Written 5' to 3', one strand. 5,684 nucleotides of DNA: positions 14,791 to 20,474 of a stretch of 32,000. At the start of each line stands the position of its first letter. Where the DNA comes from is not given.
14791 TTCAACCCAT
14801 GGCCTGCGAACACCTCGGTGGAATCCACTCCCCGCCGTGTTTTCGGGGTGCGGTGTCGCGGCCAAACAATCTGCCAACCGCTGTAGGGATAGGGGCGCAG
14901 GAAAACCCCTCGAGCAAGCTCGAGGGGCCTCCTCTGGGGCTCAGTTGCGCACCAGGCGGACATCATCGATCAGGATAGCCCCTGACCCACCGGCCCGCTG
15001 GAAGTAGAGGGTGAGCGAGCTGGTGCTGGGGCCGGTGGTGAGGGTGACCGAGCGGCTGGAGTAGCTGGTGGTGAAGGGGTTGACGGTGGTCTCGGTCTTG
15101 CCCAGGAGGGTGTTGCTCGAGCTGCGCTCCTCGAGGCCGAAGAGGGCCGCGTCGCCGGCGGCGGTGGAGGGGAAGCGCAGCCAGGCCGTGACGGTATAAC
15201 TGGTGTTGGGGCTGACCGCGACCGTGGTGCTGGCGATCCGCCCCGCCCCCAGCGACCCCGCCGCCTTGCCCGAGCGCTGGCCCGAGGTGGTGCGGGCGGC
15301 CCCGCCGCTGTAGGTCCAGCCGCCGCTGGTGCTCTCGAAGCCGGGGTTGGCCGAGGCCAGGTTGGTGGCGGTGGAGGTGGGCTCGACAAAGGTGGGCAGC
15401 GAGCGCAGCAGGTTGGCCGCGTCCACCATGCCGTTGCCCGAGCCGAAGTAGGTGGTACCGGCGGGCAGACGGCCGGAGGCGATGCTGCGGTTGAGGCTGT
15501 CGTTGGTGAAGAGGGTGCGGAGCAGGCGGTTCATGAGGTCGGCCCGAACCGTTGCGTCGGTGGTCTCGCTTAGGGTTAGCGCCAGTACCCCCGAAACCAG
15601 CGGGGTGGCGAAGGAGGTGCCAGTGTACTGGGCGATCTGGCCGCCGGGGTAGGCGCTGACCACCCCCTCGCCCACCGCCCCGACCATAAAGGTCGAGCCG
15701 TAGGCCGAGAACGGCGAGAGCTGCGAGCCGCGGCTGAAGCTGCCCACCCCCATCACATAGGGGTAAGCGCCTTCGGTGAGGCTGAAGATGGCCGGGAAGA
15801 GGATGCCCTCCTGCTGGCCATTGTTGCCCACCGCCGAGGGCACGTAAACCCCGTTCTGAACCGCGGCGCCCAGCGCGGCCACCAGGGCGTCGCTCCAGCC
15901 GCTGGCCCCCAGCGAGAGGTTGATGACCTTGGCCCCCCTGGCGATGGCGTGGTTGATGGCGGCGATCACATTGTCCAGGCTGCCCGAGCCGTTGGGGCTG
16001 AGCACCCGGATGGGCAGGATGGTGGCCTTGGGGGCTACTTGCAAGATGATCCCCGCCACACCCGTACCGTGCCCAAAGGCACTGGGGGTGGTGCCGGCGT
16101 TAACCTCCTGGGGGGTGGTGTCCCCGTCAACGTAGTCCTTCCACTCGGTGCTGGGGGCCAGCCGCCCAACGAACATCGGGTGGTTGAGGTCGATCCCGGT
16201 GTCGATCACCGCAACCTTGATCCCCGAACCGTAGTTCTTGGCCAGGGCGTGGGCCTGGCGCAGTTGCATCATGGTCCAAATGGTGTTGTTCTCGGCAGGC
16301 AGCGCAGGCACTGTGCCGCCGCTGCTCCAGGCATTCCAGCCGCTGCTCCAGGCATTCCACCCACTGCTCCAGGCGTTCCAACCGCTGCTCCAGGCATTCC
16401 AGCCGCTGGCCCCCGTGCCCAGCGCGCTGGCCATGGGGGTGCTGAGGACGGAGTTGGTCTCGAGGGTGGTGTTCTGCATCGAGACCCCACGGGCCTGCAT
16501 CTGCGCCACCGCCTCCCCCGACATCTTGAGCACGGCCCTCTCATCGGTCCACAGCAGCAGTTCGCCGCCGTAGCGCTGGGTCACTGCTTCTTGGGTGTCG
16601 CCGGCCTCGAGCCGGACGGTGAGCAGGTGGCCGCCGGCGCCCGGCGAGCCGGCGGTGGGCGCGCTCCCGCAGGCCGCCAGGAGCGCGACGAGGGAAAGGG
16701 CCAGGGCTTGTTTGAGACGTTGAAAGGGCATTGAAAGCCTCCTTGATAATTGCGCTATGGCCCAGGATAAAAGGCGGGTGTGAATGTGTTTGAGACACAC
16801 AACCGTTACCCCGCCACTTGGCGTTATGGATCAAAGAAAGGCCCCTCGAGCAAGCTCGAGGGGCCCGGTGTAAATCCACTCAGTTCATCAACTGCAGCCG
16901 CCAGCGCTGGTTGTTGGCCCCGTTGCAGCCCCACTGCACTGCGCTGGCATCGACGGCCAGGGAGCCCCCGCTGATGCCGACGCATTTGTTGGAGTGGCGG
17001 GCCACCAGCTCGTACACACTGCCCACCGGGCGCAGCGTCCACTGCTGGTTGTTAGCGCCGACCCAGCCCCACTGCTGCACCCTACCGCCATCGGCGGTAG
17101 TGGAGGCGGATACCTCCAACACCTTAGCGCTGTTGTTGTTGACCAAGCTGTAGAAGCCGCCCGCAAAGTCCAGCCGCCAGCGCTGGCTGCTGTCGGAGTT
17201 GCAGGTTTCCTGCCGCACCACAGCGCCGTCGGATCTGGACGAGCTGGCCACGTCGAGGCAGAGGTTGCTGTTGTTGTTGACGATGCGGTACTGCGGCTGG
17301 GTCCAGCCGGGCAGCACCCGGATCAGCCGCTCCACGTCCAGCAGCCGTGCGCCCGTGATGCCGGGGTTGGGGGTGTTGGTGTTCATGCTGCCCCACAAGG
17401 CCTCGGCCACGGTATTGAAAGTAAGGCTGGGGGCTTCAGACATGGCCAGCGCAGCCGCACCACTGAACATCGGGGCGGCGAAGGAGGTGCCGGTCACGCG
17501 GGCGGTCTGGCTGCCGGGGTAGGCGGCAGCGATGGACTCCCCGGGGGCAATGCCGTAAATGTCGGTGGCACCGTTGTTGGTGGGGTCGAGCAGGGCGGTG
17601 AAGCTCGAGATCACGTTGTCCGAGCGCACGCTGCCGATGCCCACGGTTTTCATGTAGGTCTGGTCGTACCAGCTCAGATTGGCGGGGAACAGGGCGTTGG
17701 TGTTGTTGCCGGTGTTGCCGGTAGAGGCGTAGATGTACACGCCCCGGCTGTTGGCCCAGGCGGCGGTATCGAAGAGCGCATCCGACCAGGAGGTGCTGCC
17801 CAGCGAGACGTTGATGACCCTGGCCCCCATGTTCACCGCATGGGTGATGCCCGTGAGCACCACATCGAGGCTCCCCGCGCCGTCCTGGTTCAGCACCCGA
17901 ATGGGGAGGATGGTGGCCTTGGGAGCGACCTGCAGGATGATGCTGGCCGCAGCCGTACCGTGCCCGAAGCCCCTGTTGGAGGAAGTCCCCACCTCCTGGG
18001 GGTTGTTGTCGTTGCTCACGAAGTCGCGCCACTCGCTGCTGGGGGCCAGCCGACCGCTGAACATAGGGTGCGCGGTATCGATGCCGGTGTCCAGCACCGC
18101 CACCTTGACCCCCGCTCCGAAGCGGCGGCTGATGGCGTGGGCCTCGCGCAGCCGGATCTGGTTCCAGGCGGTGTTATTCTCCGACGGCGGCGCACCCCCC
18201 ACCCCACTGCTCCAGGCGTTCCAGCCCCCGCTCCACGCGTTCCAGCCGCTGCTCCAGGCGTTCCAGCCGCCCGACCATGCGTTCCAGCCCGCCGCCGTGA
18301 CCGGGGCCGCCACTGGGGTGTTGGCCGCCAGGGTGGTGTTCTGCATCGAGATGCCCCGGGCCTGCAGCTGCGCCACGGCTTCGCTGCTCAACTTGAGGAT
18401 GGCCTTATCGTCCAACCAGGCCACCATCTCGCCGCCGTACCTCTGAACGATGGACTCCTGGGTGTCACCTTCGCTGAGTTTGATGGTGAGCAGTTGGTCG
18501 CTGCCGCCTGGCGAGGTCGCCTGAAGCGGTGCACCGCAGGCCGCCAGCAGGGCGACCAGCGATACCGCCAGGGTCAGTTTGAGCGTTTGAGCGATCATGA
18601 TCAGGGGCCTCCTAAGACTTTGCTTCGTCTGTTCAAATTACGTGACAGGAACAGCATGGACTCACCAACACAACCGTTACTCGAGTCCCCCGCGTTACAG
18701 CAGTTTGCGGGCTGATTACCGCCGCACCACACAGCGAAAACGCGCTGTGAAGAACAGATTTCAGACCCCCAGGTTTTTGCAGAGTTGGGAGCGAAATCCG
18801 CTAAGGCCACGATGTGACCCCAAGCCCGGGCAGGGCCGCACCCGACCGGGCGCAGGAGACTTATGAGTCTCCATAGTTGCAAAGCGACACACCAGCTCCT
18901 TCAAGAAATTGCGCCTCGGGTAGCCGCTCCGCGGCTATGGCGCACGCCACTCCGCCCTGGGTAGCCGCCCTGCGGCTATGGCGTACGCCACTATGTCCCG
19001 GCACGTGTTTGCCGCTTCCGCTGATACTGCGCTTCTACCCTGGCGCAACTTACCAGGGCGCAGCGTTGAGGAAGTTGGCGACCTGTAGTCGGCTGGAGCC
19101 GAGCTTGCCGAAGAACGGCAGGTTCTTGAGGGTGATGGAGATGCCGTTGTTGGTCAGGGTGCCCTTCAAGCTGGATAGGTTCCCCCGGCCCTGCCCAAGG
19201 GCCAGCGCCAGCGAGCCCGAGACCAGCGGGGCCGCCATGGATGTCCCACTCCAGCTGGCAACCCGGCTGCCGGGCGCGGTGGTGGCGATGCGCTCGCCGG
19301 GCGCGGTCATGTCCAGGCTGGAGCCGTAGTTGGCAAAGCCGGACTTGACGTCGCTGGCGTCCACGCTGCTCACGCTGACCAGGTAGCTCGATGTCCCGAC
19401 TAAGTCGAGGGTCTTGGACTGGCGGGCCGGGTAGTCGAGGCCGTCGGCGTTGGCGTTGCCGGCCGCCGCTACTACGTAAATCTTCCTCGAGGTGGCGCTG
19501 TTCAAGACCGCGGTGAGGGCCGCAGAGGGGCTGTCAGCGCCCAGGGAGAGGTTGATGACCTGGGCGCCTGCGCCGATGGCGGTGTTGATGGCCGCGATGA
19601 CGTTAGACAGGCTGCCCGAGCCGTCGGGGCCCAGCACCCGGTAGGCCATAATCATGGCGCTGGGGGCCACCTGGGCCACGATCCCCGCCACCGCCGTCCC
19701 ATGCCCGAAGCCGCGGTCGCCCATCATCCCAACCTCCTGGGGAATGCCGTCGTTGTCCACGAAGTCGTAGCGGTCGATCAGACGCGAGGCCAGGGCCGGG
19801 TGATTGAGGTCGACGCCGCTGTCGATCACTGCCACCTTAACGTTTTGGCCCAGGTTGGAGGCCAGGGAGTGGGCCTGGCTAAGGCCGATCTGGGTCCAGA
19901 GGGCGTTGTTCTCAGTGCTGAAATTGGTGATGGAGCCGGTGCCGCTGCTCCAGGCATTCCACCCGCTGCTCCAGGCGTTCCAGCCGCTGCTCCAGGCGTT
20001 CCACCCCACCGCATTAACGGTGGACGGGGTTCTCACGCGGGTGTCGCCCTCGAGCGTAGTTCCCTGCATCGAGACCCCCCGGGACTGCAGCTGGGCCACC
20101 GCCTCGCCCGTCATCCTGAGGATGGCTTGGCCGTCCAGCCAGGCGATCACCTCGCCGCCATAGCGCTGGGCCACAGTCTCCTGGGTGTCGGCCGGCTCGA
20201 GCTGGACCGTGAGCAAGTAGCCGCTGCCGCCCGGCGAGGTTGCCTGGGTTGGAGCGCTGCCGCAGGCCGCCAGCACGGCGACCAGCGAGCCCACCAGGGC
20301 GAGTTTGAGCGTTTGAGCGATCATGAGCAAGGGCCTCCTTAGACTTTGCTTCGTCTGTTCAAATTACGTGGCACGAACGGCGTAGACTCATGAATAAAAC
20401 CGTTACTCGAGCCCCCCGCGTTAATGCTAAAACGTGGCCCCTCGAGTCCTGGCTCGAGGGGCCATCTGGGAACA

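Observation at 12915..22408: Head-to-tail array of five paralogous lipoprotein subtilases with a shared, unusual architecture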

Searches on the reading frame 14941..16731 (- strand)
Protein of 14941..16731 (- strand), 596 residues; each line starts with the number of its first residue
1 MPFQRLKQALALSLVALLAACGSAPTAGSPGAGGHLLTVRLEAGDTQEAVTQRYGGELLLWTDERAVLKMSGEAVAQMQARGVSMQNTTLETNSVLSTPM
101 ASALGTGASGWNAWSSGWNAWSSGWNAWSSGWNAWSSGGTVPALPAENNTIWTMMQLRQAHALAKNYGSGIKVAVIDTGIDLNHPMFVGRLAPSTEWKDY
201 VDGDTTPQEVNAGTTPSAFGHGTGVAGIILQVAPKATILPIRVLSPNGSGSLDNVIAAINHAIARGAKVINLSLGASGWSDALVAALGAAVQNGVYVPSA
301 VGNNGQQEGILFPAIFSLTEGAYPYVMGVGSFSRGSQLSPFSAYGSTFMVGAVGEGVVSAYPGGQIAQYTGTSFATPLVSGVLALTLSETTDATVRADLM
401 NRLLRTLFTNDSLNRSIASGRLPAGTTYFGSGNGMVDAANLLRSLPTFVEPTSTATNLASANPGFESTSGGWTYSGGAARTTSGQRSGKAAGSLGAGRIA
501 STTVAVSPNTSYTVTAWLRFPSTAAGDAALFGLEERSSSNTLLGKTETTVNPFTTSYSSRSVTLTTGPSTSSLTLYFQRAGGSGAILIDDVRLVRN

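Call 3: search_protein_families(library=pfam, proteins=[window:14941-16731:-], max_evalue=0.1)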
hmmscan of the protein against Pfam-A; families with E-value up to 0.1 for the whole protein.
window:14941-16731:- (596 aa): 2 families
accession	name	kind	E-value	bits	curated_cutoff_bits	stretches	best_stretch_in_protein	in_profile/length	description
PF00082.27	Peptidase_S8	-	6.6e-39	134.4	21.8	1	168-401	1-271/288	Subtilase family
PF02018.23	CBM_4_9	-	8.1e-08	33.2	25.9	1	462-578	6-130/136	Carbohydrate binding domain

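Call 4: search_protein_families(library=ncbifam, proteins=[window:14941-16731:-], max_evalue=0.1)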
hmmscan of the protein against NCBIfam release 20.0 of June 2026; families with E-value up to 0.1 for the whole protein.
window:14941-16731:- (596 aa): 8 families
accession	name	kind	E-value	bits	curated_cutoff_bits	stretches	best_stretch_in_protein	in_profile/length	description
TIGR03921.1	T7SS_mycosin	equivalog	4.9e-41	141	278.75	1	155-411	1-267/353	type VII secretion-associated serine protease mycosin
NF049966.1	QH_SP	equivalog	1.9e-23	82.9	165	1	172-394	1-199/219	subtilisin-like serine protease QhpE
TIGR03895.1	protease_PatA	subfamily_domain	2.6e-15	56.2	421.05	1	232-395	20-185/606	PatA/PatG family cyanobactin maturation protease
NF033595.1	denti_PrtP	equivalog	1.2e-11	43.9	300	1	260-393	332-463/606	dentilisin complex serine proteinase subunit PrtP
NF040809.1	germ_prot_CspBA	exception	6e-06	24.2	1250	1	295-387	373-473/1099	bifunctional germination protease/germinant receptor pseudoprotease CspBA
NF042956.1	IteS_antiphage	equivalog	0.00023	19.6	900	1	354-388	476-510/747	S8 family anti-phage peptidase IteS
NF040553.1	SGO_0316_fam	subfamily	0.00099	16.8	1400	1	227-303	380-463/1486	SGO_0316/SGO_0317 family LPXTG-anchored serine peptidase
NF040808.2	CspC_non_triad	exception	0.0017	16.9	675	0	165-189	92-116/556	bile acid germinant receptor pseudoprotease CspC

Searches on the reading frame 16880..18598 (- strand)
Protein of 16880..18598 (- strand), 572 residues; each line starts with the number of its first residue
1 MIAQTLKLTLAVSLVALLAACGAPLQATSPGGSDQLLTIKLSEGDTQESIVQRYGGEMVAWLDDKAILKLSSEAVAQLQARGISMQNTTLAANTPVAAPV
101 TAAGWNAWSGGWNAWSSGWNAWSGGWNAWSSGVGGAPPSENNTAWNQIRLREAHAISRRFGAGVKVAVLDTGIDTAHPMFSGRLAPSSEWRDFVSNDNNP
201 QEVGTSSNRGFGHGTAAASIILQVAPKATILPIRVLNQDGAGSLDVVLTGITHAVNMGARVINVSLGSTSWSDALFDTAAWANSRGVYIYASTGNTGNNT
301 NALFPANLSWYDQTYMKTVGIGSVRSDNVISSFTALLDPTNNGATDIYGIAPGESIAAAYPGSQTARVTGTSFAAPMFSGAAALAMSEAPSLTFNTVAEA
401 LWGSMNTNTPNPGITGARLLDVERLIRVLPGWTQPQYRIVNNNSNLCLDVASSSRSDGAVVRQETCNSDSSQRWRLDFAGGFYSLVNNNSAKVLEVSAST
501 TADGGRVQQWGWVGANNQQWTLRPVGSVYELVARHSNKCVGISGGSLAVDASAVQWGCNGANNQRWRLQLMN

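Call 3: search_protein_families(library=pfam, proteins=[window:16880-18598:-], max_evalue=0.1)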
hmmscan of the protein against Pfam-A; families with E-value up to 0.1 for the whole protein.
window:16880-18598:- (572 aa): 3 families
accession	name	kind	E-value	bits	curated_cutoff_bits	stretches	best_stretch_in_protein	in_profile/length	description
PF00082.27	Peptidase_S8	-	4.2e-36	125.2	21.8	1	161-405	1-273/288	Subtilase family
PF14200.12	RicinB_lectin_2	-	8.4e-33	113.4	25.6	2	433-510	11-89/89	Ricin-type beta-trefoil lectin domain-like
PF00652.28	Ricin_B_lectin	-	8.7e-19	68.4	29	1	437-566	3-126/126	Ricin-type beta-trefoil lectin domain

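Call 4: search_protein_families(library=ncbifam, proteins=[window:16880-18598:-], max_evalue=0.1)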
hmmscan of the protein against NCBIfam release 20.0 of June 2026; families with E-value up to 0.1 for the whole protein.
window:16880-18598:- (572 aa): 8 families
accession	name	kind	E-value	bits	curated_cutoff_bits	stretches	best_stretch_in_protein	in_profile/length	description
TIGR03921.1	T7SS_mycosin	equivalog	1.9e-32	112.8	278.75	1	149-407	2-265/353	type VII secretion-associated serine protease mycosin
NF049966.1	QH_SP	equivalog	2.4e-22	79.4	165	1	165-308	1-134/219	subtilisin-like serine protease QhpE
NF035929.1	lectin_1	subfamily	2.8e-14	52.4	800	1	353-568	689-885/886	lectin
NF035930.1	lectin_2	subfamily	5.1e-14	52.5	100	2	493-566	169-238/238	lectin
TIGR03895.1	protease_PatA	subfamily_domain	1.7e-11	43.6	421.05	1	223-389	19-180/606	PatA/PatG family cyanobactin maturation protease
NF040809.1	germ_prot_CspBA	exception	7.1e-05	20.6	1250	1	317-386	404-473/1099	bifunctional germination protease/germinant receptor pseudoprotease CspBA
NF040553.1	SGO_0316_fam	subfamily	0.0047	14.6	1400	1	218-296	379-464/1486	SGO_0316/SGO_0317 family LPXTG-anchored serine peptidase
NF042956.1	IteS_antiphage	equivalog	0.068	11.4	900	0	353-385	476-508/747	S8 family anti-phage peptidase IteS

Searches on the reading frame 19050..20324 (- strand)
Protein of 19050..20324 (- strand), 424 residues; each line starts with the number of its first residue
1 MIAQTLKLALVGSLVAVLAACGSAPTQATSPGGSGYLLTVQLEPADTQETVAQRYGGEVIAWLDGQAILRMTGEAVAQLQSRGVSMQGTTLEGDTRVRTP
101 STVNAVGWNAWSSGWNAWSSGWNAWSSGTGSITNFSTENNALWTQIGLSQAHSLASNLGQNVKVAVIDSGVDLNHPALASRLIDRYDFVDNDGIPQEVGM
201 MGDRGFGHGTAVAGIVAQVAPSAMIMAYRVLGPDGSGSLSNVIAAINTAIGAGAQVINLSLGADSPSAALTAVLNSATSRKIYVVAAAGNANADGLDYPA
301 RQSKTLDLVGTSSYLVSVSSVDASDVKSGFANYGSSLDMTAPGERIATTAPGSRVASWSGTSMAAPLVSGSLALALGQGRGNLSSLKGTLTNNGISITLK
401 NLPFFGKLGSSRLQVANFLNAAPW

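Call 3: search_protein_families(library=pfam, proteins=[window:19050-20324:-], max_evalue=0.1)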
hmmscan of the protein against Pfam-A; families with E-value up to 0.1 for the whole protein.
window:19050-20324:- (424 aa): 1 family
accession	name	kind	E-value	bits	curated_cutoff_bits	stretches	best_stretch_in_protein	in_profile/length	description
PF00082.27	Peptidase_S8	-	6.7e-38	131.1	21.8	1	159-381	1-258/288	Subtilase family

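Call 4: search_protein_families(library=ncbifam, proteins=[window:19050-20324:-], max_evalue=0.1)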
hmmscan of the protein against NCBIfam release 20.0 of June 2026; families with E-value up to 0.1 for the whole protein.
window:19050-20324:- (424 aa): 10 families
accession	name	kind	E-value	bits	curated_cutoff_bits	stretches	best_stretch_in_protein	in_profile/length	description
TIGR03921.1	T7SS_mycosin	equivalog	6.5e-34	117.6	278.75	1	148-374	3-242/353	type VII secretion-associated serine protease mycosin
NF049966.1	QH_SP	equivalog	2.7e-23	82.5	165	1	163-380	1-196/219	subtilisin-like serine protease QhpE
TIGR03895.1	protease_PatA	subfamily_domain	2.9e-11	42.8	421.05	1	241-377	45-178/606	PatA/PatG family cyanobactin maturation protease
NF033595.1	denti_PrtP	equivalog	1.8e-09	36.8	300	1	257-376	342-457/606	dentilisin complex serine proteinase subunit PrtP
NF051851.1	AtpSerPepEprS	equivalog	1.2e-05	23.6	1700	1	328-376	273-318/988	autotransporter serine peptidase EprS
NF042956.1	IteS_antiphage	equivalog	5.6e-05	21.6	900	1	139-307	234-411/747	S8 family anti-phage peptidase IteS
NF040809.1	germ_prot_CspBA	exception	7.4e-05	20.6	1250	1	302-376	392-473/1099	bifunctional germination protease/germinant receptor pseudoprotease CspBA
NF040553.1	SGO_0316_fam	subfamily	0.0021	15.7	1400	1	215-296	381-469/1486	SGO_0316/SGO_0317 family LPXTG-anchored serine peptidase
NF040808.2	CspC_non_triad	exception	0.063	11.7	675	0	255-301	238-287/556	bile acid germinant receptor pseudoprotease CspC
NF008552.0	PRK11479.1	equivalog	0.092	11.8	279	0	317-366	56-105/274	YaeF family permuted papain-like enzyme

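Call 73: search_solved_structures(query=window:19050-20324:-, max_evalue=1e-20)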
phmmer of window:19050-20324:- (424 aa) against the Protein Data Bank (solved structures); distinct sequences matched with E-value up to 1e-20: 67 (the best 60 are shown).
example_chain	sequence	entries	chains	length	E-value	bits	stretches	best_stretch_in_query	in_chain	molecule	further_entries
1dbi_A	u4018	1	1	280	3.1e-37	131.7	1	162-385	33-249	AK.1 SERINE PROTEASE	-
1gns_A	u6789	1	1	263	1.1e-36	129.8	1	151-381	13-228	SUBTILISIN BPN'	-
1dui_A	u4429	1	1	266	1.2e-36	129.8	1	150-406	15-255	PROTEIN (SUBTILISIN BPN')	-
1gnv_A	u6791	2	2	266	1.4e-36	129.5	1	150-381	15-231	SUBTILISIN BPN'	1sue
1sua_A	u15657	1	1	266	4.7e-36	127.8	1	150-381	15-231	SUBTILISIN BPN'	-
1thm_A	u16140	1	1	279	8e-36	127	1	150-394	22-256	THERMITASE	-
1tec_E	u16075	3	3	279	9.7e-36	126.8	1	150-394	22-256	THERMITASE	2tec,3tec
1spb_S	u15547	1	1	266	2.6e-35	125.3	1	150-381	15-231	SUBTILISIN BPN'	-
9zio_S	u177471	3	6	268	7e-35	123.9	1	152-392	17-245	SUBTILISIN BPN'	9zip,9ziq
3f49_S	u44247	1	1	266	2.9e-34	121.9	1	151-392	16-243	Subtilisin BPN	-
6ube_S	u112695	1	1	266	6.7e-34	120.7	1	151-392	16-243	SUBTILISIN BPN'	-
3bgo_S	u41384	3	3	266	7.7e-34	120.5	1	151-392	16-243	Subtilisin BPN'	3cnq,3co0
7am4_A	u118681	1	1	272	2.1e-33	119.1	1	150-392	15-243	Subtilisin BPN'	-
7am5_A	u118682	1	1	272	2.6e-33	118.8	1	150-392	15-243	Subtilisin BPN'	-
7am3_A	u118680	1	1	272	2.6e-33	118.8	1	150-392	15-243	Subtilisin BPN'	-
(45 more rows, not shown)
